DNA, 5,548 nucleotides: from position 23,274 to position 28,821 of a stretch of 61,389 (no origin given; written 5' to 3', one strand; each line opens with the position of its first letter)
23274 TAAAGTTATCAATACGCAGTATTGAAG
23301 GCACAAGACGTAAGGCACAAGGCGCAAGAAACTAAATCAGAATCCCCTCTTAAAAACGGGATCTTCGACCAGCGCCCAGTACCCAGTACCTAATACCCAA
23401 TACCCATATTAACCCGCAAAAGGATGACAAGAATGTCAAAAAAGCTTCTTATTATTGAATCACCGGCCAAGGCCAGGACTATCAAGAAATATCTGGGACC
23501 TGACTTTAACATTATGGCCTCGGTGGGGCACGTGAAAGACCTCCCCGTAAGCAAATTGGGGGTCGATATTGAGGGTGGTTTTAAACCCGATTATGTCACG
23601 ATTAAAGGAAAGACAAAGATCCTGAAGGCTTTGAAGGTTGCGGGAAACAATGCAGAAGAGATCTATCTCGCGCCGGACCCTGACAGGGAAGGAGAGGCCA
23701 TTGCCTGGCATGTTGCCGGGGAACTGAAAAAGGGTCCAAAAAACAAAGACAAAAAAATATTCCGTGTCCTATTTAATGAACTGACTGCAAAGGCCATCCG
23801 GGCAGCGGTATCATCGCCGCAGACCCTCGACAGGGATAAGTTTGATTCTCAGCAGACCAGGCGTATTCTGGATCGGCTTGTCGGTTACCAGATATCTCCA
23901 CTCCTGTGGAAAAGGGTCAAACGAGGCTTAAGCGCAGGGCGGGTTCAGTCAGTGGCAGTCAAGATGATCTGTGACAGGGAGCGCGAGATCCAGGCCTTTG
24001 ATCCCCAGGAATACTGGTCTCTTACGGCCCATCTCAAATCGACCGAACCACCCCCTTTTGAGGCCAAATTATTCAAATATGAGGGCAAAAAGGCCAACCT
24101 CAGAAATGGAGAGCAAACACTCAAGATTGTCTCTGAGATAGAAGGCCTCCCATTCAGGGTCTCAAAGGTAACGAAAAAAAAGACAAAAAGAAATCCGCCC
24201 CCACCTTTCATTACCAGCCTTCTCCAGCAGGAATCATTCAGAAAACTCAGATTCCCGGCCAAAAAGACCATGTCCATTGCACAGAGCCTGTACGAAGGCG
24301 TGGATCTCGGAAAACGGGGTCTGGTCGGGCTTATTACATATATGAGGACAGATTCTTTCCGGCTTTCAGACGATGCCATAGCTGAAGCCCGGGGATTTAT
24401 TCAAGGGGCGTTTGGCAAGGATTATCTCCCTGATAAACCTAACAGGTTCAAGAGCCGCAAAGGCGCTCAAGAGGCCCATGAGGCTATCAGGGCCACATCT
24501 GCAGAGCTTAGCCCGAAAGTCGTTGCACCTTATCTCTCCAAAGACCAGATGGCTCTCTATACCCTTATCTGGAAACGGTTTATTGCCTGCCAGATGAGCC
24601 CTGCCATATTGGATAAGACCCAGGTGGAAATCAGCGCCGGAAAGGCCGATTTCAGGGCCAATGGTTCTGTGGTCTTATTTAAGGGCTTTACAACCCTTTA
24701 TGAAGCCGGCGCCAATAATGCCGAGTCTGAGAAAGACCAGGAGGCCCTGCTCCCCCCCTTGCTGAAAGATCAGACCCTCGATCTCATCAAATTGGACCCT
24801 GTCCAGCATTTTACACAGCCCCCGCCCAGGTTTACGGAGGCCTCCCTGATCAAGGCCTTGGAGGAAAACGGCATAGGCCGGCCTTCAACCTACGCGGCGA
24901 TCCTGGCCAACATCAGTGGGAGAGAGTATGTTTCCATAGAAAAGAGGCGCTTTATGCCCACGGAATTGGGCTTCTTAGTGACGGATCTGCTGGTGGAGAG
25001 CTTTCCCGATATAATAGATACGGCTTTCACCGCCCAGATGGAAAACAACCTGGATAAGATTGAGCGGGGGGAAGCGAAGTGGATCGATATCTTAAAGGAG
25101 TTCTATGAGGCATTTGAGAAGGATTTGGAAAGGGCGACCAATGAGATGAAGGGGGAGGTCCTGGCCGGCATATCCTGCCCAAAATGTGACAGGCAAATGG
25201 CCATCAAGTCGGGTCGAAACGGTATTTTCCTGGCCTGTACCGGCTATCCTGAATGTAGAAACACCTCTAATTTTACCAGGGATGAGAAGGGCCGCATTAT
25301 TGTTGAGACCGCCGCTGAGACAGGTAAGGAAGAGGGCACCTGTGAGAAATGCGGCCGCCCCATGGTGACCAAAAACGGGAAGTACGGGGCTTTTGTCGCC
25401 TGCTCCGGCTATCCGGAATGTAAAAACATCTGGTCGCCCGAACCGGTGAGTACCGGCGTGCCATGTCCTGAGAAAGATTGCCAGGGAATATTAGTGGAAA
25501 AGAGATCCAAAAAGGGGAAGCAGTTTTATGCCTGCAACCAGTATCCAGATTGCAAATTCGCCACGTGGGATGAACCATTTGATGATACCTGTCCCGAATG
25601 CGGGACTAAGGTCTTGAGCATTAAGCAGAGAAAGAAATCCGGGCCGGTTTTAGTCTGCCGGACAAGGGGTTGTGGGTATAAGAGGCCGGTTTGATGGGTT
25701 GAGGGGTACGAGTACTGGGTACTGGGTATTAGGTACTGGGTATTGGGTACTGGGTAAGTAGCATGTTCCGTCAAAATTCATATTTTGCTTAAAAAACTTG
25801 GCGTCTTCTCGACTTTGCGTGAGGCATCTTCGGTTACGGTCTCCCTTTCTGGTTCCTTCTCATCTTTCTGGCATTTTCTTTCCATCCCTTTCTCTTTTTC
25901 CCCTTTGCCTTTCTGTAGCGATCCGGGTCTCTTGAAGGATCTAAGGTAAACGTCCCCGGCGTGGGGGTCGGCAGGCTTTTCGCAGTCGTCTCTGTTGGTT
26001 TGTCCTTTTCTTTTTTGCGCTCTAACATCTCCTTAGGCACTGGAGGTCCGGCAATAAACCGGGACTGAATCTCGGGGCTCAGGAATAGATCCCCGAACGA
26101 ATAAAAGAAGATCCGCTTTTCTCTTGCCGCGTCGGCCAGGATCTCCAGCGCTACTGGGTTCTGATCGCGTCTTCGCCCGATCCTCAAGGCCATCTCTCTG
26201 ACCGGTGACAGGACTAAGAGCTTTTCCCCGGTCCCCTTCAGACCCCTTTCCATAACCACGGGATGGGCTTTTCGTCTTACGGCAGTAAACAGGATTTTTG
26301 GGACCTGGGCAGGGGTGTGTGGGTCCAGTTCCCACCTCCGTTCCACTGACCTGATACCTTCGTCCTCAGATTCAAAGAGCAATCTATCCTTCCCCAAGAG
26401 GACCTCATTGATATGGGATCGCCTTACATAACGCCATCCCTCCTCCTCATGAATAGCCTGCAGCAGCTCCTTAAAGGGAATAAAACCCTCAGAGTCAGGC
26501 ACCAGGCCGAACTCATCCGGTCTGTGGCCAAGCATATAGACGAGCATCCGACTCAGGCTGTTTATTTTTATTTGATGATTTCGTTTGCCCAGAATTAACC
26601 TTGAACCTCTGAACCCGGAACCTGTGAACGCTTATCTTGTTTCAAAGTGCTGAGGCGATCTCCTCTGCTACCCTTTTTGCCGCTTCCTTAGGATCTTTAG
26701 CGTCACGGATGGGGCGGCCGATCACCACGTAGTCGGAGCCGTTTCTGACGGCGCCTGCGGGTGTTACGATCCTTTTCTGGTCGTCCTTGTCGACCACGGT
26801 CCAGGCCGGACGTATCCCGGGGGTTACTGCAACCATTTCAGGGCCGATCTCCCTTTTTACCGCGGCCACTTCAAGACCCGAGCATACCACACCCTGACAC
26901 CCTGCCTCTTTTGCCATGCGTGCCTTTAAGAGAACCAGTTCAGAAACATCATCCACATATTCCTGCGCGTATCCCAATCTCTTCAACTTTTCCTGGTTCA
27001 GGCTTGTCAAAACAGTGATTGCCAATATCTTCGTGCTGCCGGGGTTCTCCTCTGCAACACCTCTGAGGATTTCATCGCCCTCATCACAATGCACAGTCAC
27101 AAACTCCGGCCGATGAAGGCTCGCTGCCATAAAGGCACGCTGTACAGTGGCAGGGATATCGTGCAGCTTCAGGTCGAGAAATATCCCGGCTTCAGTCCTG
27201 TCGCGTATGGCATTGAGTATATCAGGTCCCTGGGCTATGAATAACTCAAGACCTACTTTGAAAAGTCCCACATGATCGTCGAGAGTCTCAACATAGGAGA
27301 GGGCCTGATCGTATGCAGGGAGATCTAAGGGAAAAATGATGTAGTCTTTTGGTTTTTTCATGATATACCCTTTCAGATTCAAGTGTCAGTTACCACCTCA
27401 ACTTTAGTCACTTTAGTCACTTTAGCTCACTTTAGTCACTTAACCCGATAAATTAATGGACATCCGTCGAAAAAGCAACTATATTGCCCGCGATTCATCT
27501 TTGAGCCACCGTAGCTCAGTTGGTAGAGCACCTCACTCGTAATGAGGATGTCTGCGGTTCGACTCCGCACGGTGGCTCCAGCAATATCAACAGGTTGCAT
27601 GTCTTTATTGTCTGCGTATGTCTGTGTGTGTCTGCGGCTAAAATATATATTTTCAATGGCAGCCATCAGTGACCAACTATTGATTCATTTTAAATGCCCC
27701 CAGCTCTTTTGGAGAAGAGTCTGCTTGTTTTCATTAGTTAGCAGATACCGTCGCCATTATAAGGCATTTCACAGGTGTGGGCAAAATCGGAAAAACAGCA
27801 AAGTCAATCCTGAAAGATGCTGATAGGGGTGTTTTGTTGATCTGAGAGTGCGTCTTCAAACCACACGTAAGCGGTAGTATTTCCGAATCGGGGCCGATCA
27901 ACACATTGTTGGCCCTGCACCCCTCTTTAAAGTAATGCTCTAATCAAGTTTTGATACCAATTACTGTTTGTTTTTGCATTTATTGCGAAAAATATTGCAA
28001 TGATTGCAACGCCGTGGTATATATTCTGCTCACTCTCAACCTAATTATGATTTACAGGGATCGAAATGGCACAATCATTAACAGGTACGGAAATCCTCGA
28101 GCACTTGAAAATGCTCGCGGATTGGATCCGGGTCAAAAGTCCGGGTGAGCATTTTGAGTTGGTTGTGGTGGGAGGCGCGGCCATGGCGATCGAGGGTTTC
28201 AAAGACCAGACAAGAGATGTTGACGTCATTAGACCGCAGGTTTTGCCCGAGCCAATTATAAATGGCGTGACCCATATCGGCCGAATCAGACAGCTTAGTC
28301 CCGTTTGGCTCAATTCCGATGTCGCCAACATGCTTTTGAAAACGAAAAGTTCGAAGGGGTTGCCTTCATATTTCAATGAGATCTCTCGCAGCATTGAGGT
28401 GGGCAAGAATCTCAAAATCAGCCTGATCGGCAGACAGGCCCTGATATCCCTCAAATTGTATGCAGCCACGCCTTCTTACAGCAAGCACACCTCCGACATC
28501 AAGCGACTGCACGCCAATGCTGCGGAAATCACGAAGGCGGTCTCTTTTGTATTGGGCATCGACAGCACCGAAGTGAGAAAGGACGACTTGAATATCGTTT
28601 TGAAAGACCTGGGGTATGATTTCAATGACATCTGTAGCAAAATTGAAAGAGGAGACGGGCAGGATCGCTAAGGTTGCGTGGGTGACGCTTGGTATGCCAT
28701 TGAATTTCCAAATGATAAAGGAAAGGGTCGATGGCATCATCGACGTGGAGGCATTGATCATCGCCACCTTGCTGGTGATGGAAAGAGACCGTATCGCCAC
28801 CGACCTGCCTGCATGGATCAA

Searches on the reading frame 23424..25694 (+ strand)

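Call 28: search_protein_families(library=pfam, proteins=[window:23424-25694:+], max_evalue=0.001)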
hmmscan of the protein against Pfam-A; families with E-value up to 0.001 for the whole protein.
window:23424-25694:+ (756 aa): 3 families
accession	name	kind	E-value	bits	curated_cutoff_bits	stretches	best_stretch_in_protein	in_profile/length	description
PF01131.25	Topoisom_bac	-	1.3e-125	420.1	35.1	1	136-557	3-410/411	DNA topoisomerase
PF01396.24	Zn_ribbon_Top1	-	3.2e-38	129.7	32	3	638-671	2-35/39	Topoisomerase DNA binding C4 zinc finger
PF01751.28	Toprim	-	1.9e-18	66.8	23.1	1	8-120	2-96/96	Toprim domain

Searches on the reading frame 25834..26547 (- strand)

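Call 28: search_protein_families(library=pfam, proteins=[window:25834-26547:-], max_evalue=0.001)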
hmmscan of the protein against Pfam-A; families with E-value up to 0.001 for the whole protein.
window:25834-26547:- (237 aa): 1 family
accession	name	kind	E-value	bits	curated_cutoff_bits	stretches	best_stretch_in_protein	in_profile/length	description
PF01885.22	PTS_2-RNA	-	6.6e-09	36.5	26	1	2-149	10-166/177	RNA 2'-phosphotransferase, Tpt1 / KptA family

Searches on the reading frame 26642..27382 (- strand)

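Call 28: search_protein_families(library=pfam, proteins=[window:26642-27382:-], max_evalue=0.001)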
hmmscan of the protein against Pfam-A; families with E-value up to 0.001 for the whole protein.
window:26642-27382:- (246 aa): 1 family
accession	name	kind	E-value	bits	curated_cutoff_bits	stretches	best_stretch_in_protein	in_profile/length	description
PF00215.30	OMPdecase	-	1.9e-48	165.7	27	1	15-237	3-220/221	Orotidine 5'-phosphate decarboxylase / HUMPS family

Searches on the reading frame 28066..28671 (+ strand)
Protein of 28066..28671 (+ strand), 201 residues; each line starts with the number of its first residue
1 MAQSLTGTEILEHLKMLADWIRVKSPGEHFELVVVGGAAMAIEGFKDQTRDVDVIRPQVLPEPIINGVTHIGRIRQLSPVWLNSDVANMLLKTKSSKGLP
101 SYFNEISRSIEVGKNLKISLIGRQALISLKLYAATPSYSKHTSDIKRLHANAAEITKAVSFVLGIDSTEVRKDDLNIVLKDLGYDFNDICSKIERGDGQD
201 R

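Call 28: search_protein_families(library=pfam, proteins=[window:28066-28671:+], max_evalue=0.001)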
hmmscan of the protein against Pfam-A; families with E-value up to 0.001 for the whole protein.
window:28066-28671:+ (201 aa): 1 family
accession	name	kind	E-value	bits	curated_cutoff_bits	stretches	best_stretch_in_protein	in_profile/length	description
PF19502.5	DUF6036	-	0.00023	21.4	23.6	0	15-56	4-47/164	Nucleotidyltransferase of unknown function (DUF6036)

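Call 70: search_protein_families(library=phrogs, proteins=[window:28066-28671:+], max_evalue=0.001)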
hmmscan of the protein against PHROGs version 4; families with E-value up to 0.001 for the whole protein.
window:28066-28671:+ (201 aa): 0 families
